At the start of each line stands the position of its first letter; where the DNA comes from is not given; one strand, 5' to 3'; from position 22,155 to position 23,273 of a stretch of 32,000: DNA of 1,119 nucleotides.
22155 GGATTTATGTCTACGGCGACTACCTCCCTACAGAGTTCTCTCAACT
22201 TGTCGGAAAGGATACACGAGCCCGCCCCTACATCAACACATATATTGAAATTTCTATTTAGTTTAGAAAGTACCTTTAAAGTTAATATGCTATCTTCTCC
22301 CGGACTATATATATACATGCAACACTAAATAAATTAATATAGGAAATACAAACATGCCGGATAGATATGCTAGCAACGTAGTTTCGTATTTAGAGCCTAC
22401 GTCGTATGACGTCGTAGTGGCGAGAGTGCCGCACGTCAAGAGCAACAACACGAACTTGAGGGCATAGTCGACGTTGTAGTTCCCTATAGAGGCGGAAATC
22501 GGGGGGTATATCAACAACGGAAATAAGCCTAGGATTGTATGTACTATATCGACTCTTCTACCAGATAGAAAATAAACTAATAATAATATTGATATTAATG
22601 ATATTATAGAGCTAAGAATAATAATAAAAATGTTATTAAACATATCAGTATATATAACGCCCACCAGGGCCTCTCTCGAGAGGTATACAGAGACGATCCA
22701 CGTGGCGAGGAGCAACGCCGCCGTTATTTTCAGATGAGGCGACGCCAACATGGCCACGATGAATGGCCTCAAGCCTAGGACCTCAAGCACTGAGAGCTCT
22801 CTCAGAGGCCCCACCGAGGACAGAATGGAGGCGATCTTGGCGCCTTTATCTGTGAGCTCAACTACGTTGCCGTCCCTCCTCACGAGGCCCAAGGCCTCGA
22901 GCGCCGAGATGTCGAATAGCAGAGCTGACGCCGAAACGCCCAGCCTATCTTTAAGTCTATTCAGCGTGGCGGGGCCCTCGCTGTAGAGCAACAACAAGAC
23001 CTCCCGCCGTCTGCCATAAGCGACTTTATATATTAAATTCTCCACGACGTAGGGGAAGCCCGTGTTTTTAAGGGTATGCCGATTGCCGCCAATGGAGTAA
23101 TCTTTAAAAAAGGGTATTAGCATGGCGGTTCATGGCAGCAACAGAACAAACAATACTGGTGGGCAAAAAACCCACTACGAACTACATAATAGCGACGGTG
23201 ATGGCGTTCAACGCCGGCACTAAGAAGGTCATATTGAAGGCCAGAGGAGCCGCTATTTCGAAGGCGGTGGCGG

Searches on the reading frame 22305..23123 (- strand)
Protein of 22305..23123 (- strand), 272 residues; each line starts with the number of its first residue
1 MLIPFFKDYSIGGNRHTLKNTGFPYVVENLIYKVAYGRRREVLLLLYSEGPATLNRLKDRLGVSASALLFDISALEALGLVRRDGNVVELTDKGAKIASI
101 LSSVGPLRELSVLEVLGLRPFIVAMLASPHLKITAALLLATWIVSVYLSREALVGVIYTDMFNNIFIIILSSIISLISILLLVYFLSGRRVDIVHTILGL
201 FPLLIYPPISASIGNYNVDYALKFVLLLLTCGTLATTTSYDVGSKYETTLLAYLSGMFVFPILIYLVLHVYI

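Call 68: search_protein_families(library=pfam, proteins=[window:22305-23123:-], max_evalue=0.0001)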
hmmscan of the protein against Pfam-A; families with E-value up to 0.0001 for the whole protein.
window:22305-23123:- (272 aa): 3 families
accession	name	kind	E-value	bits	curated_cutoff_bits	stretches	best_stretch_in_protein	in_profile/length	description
PF25213.1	HVO_A0261_N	-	1.3e-05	25.4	35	1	37-100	11-73/86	HVO_A0261 N-terminal domain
PF08279.18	HTH_11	-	3.4e-05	24.1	25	1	38-79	1-43/55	HTH domain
PF12840.13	HTH_20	-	7.6e-05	23.1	27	1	39-82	6-49/51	Helix-turn-helix domain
